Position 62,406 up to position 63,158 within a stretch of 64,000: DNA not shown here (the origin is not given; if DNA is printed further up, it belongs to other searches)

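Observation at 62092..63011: Tandem aroQ genes: an intact type II dehydroquinase followed by a low-GC paralog that has lost essentially every catalytic residue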

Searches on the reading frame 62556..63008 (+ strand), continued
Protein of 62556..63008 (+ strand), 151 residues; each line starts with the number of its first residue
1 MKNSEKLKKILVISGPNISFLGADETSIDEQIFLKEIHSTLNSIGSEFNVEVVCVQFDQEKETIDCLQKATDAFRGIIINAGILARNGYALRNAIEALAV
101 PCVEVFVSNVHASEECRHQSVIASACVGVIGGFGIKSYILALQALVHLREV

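Call 18: search_protein_families(library=ncbifam, proteins=[L001:7534-8001:+, L002:7527-7973:+, L003:7515-7967:+, L001:8001-8450:+, L001:8453-9196:+, L002:8449-9210:+, L003:8452-9216:+], max_evalue=0.001)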
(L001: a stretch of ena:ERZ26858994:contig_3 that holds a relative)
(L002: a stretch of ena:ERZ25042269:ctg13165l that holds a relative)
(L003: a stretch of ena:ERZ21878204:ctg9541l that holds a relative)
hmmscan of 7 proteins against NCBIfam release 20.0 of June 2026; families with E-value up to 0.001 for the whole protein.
L001:7534-8001:+ (156 aa): 5 families
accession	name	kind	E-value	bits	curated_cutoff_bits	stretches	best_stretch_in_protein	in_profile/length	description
NF003807.0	PRK05395.1-4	subfamily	3.5e-60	201.9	130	1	6-143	7-144/148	type II 3-dehydroquinate dehydratase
NF003805.0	PRK05395.1-2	subfamily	6.4e-60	201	146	1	7-143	6-142/147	type II 3-dehydroquinate dehydratase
NF003806.0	PRK05395.1-3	subfamily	2.1e-59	199.2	171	1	6-143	6-143/149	type II 3-dehydroquinate dehydratase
TIGR01088.1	aroQ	equivalog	6.2e-59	197.7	169.85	1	7-142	4-139/141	type II 3-dehydroquinate dehydratase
NF003804.0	PRK05395.1-1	subfamily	6.8e-49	165.4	195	1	7-143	9-146/151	type II 3-dehydroquinate dehydratase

L002:7527-7973:+ (149 aa): 5 families
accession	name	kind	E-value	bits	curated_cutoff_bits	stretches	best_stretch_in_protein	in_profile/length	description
NF003805.0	PRK05395.1-2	subfamily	9.7e-63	210.1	146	1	3-142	2-141/147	type II 3-dehydroquinate dehydratase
NF003807.0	PRK05395.1-4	subfamily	2.5e-61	205.6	130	1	3-142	4-143/148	type II 3-dehydroquinate dehydratase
TIGR01088.1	aroQ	equivalog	6.6e-60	200.8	169.85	1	4-142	1-139/141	type II 3-dehydroquinate dehydratase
NF003806.0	PRK05395.1-3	subfamily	1.9e-59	199.4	171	1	1-141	1-141/149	type II 3-dehydroquinate dehydratase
NF003804.0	PRK05395.1-1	subfamily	1.4e-49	167.6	195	1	3-142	5-145/151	type II 3-dehydroquinate dehydratase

L003:7515-7967:+ (151 aa): 5 families
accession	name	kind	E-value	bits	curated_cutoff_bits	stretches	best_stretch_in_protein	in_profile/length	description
NF003805.0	PRK05395.1-2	subfamily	3.2e-62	208.4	146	1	5-144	3-142/147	type II 3-dehydroquinate dehydratase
NF003807.0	PRK05395.1-4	subfamily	5.1e-61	204.6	130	1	4-144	4-144/148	type II 3-dehydroquinate dehydratase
TIGR01088.1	aroQ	equivalog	5.5e-61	204.3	169.85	1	5-143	1-139/141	type II 3-dehydroquinate dehydratase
NF003806.0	PRK05395.1-3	subfamily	8.5e-57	190.8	171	1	5-143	4-142/149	type II 3-dehydroquinate dehydratase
NF003804.0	PRK05395.1-1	subfamily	6.2e-52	175.2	195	1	4-143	5-145/151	type II 3-dehydroquinate dehydratase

L001:8001-8450:+ (150 aa): 5 families
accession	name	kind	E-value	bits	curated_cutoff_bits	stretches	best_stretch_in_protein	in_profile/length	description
NF003807.0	PRK05395.1-4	subfamily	2.7e-55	186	130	1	3-144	3-144/148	type II 3-dehydroquinate dehydratase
NF003805.0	PRK05395.1-2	subfamily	2.2e-52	176.5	146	1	5-144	3-142/147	type II 3-dehydroquinate dehydratase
TIGR01088.1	aroQ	equivalog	2.4e-51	173.1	169.85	1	6-143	2-139/141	type II 3-dehydroquinate dehydratase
NF003806.0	PRK05395.1-3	subfamily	2.2e-49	166.7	171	1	6-145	5-144/149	type II 3-dehydroquinate dehydratase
NF003804.0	PRK05395.1-1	subfamily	7.8e-41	139.2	195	1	4-142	5-144/151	type II 3-dehydroquinate dehydratase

L001:8453-9196:+ (248 aa): 0 families

L002:8449-9210:+ (254 aa): 4 families
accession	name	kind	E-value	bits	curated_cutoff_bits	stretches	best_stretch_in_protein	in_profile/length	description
NF051856.1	PsicseEpim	equivalog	1.1e-06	28.7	300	1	15-173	22-182/287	D-psicose 3-epimerase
NF043033.1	OxoTetrIsom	equivalog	1.3e-05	25.1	325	1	17-236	23-234/251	2-oxo-tetronate isomerase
TIGR03234.1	OH-pyruv-isom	equivalog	2.8e-05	23.6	353.45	1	18-245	23-246/254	hydroxypyruvate isomerase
NF041099.2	keto_glucon_epim_IolO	equivalog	3.8e-05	23.1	300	1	125-235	135-242/269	5-keto-L-gluconate epimerase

L003:8452-9216:+ (255 aa): 1 family
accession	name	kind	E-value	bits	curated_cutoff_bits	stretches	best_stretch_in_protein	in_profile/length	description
NF041099.2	keto_glucon_epim_IolO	equivalog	9e-08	31.8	300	1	114-237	124-243/269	5-keto-L-gluconate epimerase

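Call 21: find_encoding_contigs(protein=P0001, flank=10000, max_places=4)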
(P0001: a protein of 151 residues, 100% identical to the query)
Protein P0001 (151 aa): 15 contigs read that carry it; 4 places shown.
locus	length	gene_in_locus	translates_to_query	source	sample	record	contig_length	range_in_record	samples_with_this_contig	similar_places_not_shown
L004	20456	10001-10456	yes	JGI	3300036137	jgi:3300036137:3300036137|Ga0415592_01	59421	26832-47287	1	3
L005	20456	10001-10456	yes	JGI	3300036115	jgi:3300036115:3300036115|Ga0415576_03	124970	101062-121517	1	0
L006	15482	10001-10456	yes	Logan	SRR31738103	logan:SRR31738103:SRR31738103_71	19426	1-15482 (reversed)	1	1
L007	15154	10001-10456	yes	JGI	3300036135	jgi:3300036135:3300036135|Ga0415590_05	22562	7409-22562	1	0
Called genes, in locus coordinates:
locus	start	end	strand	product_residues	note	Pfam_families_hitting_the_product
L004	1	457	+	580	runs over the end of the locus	PF11412:DsbD_N, PF02683:DsbD_TM, PF13386:DsbD_2, PF00085:Thioredoxin (weak), PF13098:Thioredoxin_2, PF13899:Thioredoxin_7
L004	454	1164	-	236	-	-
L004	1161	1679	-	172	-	PF00160:Pro_isomerase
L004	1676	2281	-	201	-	PF00160:Pro_isomerase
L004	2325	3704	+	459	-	PF00749:tRNA-synt_1c, PF19269:Anticodon_2 (weak)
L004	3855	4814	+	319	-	PF03446:NAD_binding_2, PF03807:F420_oxidored (weak), PF14833:NAD_binding_11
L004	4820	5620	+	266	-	PF03372:Exo_endo_phos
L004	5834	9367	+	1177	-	PF05378:Hydant_A_N, PF01968:Hydantoinase_A, PF19278:Hydant_A_C (weak), PF02538:Hydantoinase_B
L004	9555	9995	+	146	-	PF01220:DHquinase_II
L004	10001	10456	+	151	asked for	PF01220:DHquinase_II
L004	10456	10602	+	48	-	-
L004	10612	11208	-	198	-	PF02798:GST_N, PF13417:GST_N_3, PF13409:GST_N_2, PF13410:GST_C_2 (faint)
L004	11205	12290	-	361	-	PF01264:Chorismate_synt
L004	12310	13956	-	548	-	PF01368:DHH, PF02272:DHHA1, PF17768:RecJ_OB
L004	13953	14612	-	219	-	PF06026:Rib_5-P_isom_A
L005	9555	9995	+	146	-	PF01220:DHquinase_II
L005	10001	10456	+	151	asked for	PF01220:DHquinase_II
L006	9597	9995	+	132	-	PF01220:DHquinase_II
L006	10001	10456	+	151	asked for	PF01220:DHquinase_II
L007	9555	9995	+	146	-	PF01220:DHquinase_II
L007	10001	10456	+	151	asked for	PF01220:DHquinase_II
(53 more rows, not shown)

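Call 24: find_related_loci(query=A3, collection=genome_contigs, flank=8000)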
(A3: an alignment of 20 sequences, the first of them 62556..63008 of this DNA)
Query A3 (151 aa) in genome_contigs; peptide patterns used: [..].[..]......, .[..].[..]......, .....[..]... (x = any residue, [..] = any of these).
263 stretches matched a pattern; 225 encode a relative of the query (tblastn E <= 1e-3); the best 80 are kept; 80 distinct loci.
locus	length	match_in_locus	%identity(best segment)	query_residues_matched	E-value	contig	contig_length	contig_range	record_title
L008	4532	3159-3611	59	1-151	6e-53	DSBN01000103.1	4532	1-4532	MAG TPA_asm: Sediminispirochaeta sp. isolate SpSt-1173 Ga0129302_1012811, whole genome shotgun sequence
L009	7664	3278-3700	60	8-148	2e-51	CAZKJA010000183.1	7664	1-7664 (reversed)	MAG TPA_asm: uncultured Treponemataceae bacterium isolate SRP062349_co3_32 genome assembly, contig: NODE_4934_length_766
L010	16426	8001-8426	62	8-149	1e-51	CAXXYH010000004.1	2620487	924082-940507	MAG: Spirochaetia bacterium isolate 3f6413ad-2fe3-400d-aa3f-8d8018634007 genome assembly, contig: contig_4, whole genome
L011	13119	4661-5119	58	1-151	8e-51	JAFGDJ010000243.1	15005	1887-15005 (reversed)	MAG: Spirochaetales bacterium isolate Zod_Metabat.1170 k87_11851436, whole genome shotgun sequence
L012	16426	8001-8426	61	8-149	8e-51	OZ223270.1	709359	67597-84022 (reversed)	MAG: Spirochaetia bacterium isolate 50ab941f-e521-41e2-bb97-00a459704a5b genome assembly, chromosome: 7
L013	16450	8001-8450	56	1-151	4e-51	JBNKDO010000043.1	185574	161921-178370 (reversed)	MAG: Desulfocapsaceae bacterium isolate F1.bin.35.orig k141_1753633, whole genome shotgun sequence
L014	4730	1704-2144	59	2-148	6e-51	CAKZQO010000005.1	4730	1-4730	MAG TPA_asm: uncultured Spirochaeta sp. isolate SRR5214706_bin.118_CONCOCT_v1.1_MAG genome assembly, contig: ERZ1744544.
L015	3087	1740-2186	58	3-151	1e-50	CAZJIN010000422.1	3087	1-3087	MAG TPA_asm: uncultured Sediminispirochaeta sp. isolate binchicken_co77_132 genome assembly, contig: NODE_30955_length_3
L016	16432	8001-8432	59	8-151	7e-50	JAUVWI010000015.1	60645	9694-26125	MAG: Spirochaetales bacterium isolate CSMAG_1186 CSMAG_1186_k127_3848456_length_60645_cov_29.5054, whole genome shotgun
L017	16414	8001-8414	60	11-148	6e-50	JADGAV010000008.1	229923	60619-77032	MAG: SAR324 cluster bacterium isolate nPCRbin7 nPCR_bin7_NODE_8_length_229923_cov_39.932296, whole genome shotgun sequen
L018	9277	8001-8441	58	2-148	5e-50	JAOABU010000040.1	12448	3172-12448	MAG: Spirochaetes bacterium isolate SKW186 k141_1654544, whole genome shotgun sequence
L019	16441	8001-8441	57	2-148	1e-49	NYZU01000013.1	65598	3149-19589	MAG: Oceanospirillaceae bacterium isolate ARS48 10750, whole genome shotgun sequence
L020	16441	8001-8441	56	2-148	3e-49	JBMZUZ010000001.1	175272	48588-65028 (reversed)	MAG: Pseudomonadales bacterium isolate ME_XS_2302_6_bin_3 ME_XS_2302_6_bin_3_0, whole genome shotgun sequence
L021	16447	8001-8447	57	2-151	2e-49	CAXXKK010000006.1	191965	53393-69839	MAG: Prolixibacteraceae bacterium isolate 9b7732c0-d8cd-41f6-80df-9fd6f85688b2 genome assembly, contig: contig_6, whole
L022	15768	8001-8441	54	2-148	2e-49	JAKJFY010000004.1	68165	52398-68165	MAG: Spirochaetes bacterium isolate UR.bin52 NODE_4_length_68165_cov_15.830406, whole genome shotgun sequence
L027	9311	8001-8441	58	5-151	7e-49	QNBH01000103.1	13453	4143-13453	MAG: Spirochaetes bacterium isolate B32_G16 B32_Guay16_scaffold_02901, whole genome shotgun sequence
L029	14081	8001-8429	57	6-148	5e-48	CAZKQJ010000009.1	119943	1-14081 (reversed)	MAG TPA_asm: uncultured Spirochaetaceae bacterium isolate SRP241341_co1_254 genome assembly, contig: NODE_171_length_119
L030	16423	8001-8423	58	8-148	3e-47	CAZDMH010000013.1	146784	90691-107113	MAG TPA_asm: uncultured Spirochaetales bacterium isolate binchicken_co151_533 genome assembly, contig: NODE_75_length_14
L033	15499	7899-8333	58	8-151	1e-46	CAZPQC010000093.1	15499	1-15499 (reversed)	MAG TPA_asm: uncultured Spirochaetaceae bacterium isolate binchicken_co34_125 genome assembly, contig: NODE_6304_length_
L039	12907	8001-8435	57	8-151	8e-46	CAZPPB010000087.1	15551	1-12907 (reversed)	MAG TPA_asm: uncultured Spirochaetaceae bacterium isolate binchicken_co129_744 genome assembly, contig: NODE_11341_lengt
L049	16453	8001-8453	53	2-151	7e-43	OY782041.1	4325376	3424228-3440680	MAG: Spirochaetia bacterium isolate d8b3d310-4ac7-4817-9bde-c02243007ba8 genome assembly, chromosome: 1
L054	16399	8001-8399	49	7-139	3e-39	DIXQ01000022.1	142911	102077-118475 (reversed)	MAG TPA_asm: Spirochaetaceae bacterium UBA6076 UBA6076_contig_1717, whole genome shotgun sequence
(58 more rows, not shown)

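Call 28: search_protein_families(library=pfam, proteins=[L027:6354-7382:+, L030:3341-4495:+, L030:941-2218:+, L022:2968-3999:+, L054:6546-7226:-, L049:10538-11062:+, L027:13-777:+, L033:3688-4656:+, L039:1145-2872:+, L029:6557-7414:+], max_evalue=0.001)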
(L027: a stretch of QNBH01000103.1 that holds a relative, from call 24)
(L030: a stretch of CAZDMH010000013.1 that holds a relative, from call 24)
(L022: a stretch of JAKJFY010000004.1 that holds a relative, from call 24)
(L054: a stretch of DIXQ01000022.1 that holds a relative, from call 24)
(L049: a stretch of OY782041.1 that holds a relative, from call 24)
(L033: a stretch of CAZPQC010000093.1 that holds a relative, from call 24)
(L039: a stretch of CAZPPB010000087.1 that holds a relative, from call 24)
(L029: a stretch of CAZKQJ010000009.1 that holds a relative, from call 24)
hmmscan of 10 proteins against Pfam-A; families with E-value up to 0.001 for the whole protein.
L027:6354-7382:+ (343 aa): 4 families
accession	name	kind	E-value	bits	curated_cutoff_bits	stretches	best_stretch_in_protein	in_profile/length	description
PF08240.17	ADH_N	-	1.1e-32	112.8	23.5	1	26-138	2-104/104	Alcohol dehydrogenase GroES-like domain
PF00107.32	ADH_zinc_N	-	7.9e-21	74.8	31.8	1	177-304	2-127/129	Zinc-binding dehydrogenase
PF16912.11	Glu_dehyd_C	-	1.1e-15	58.2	34.9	1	145-342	4-210/211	Glucose dehydrogenase C-terminus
PF13602.12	ADH_zinc_N_2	-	2.6e-08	35.3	27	1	211-336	1-128/134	Zinc-binding dehydrogenase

L030:3341-4495:+ (385 aa): 2 families
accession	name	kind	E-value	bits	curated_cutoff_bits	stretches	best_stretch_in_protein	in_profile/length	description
PF00557.29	Peptidase_M24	-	3e-31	109.3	23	1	184-368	15-208/208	Metallopeptidase family M24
PF01321.24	Creatinase_N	-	2.7e-14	54.2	22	1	16-163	3-128/128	Creatinase/Prolidase N-terminal domain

L030:941-2218:+ (426 aa): 1 family
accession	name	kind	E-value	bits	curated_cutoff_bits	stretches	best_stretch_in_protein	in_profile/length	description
PF06808.19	DctM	-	9.7e-128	426.9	23.8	1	5-414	1-412/413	Tripartite ATP-independent periplasmic transporter, DctM component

L022:2968-3999:+ (344 aa): 1 family
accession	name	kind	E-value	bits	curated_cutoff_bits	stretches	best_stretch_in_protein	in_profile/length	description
PF03480.18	DctP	-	1.7e-80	270.8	23.4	1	42-310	11-279/286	Bacterial extracellular solute-binding protein, family 7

L054:6546-7226:- (226 aa): 3 families
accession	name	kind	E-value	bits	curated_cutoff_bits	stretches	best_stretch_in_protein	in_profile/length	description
PF07729.17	FCD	-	6.6e-22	78.7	24.3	1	85-209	1-124/125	FCD domain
PF00392.27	GntR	-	2.2e-18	66.1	27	1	15-75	3-64/64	Bacterial regulatory proteins, gntR family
PF08220.18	HTH_DeoR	-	0.00048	20.3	21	1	23-66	2-45/57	DeoR-like helix-turn-helix domain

L049:10538-11062:+ (175 aa): 1 family
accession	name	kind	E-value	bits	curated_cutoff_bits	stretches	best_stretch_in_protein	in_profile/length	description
PF04290.18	DctQ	-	6.3e-24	84.8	28.3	1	27-153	1-129/132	Tripartite ATP-independent periplasmic transporters, DctQ component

L027:13-777:+ (255 aa): 5 families
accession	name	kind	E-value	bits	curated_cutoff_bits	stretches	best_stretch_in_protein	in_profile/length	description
PF13561.12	adh_short_C2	-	3.8e-65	220.2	27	1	19-252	1-235/236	Enoyl-(Acyl carrier protein) reductase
PF00106.31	adh_short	-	4.7e-61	206.1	26.6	1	14-204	2-191/195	short chain dehydrogenase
PF08659.16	KR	-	2e-14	54.4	22.6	1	16-171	4-158/180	KR domain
PF02719.21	Polysacc_synt_2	-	3e-05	23.8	20.2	1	16-132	2-116/293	Polysaccharide biosynthesis protein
PF01370.27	Epimerase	-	0.00012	22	20.9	1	16-148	2-115/240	NAD dependent epimerase/dehydratase family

L033:3688-4656:+ (323 aa): 1 family
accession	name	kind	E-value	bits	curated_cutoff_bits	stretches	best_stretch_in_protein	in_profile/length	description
PF02633.19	Creatininase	-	3e-38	132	31.3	1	25-275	2-237/238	Creatinine amidohydrolase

L039:1145-2872:+ (576 aa): 2 families
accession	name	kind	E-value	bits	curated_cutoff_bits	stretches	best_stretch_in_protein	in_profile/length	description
PF01314.23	AFOR_C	-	2.1e-70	238.3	27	1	223-551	3-346/385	Aldehyde ferredoxin oxidoreductase, domains 2 & 3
PF02730.20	AFOR_N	-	2.6e-52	177.9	29.8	1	2-204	1-197/199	Aldehyde ferredoxin oxidoreductase, N-terminal domain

L029:6557-7414:+ (286 aa): 2 families
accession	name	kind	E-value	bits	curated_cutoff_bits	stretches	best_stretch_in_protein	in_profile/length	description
PF08501.16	Shikimate_dh_N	-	1.1e-21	77.3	27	1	11-93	1-83/83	Shikimate dehydrogenase substrate binding domain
PF18317.6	SDH_C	-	3e-06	27.3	25.8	1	250-280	1-31/31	Shikimate 5'-dehydrogenase C-terminal domain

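Call 46: search_solved_structures(query=A4, max_evalue=0.01)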
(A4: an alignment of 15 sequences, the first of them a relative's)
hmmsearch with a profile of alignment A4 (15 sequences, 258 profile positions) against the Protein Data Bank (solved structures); distinct sequences matched with E-value up to 0.01: 19.
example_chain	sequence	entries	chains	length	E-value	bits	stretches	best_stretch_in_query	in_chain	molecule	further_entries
7cj9_A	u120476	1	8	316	2e-06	30.6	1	124-241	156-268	Epimerase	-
1i60_A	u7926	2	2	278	2.5e-06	30.2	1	115-238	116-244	IOLI PROTEIN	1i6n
7cj4_A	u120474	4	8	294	3e-06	30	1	124-241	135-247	Epimerase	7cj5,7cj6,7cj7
7cj8_A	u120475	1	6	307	3.3e-06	29.8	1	124-241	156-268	Epimerase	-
8yeb_A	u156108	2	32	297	4.2e-06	29.5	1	15-238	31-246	Ketose 3-epimerase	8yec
5zfs_A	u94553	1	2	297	5e-06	29.3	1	15-238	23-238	D-allulose-3-epimerase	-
6wn6_A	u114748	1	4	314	5.4e-06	29.1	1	83-238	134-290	3-keto-D-glucoside 4-epimerase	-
8xix_A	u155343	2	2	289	7.1e-06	28.8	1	15-238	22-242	D-tagatose 3-epimerase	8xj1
8xiv_A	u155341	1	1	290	7.2e-06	28.7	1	15-238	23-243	D-tagatose 3-epimerase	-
2hk0_A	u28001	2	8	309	2.7e-05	26.9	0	127-235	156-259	D-PSICOSE 3-EPIMERASE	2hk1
3wqo_A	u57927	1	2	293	4.1e-05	26.3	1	127-243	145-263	Uncharacterized protein MJ1311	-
2zvr_A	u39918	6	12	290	7e-05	25.5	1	136-238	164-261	Uncharacterized protein TM_0416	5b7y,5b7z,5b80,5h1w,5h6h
3ngf_A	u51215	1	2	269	0.00021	23.9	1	127-237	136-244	AP endonuclease, family 2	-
3vnk_A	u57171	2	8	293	0.0012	21.5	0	127-179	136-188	Xylose isomerase domain protein TIM barrel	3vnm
3vni_A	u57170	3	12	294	0.0012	21.5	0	127-179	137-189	Xylose isomerase domain protein TIM barrel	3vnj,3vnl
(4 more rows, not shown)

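Call 56: predict_structure(alignment_id=A3)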
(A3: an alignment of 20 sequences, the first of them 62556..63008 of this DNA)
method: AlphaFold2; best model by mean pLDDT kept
length: 151 residues; sequences in the alignment: 20
mean_pLDDT: 71.8   pTM: 0.74
mean pLDDT of the five models: 71.8, 70.7, 70.4, 63.9, 62.6
residues with pLDDT >= 90: 23; 70-90: 74; 50-70: 22; < 50: 32
segments of 3 or more residues with pLDDT < 50: 1-3, 18-31, 109-123
pLDDT, mean of each block of 10 residues (from residue 1): 63 68 41 75 92 87 87 87 69 76 71 42 58 79 84 58
secondary structure, 60 per line:
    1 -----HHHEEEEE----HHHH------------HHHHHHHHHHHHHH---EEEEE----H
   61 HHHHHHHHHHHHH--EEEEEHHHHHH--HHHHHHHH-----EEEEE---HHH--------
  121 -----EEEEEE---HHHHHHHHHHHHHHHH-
elements in order: E9-13 H18-21 H34-47 E51-55 H60-73 E76-80 H81-86 H89-96 E102-106 E126-131 H135-150
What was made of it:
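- AF2 confidence is lowest exactly at the lid (18-31) and at 109-123 (call 56).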
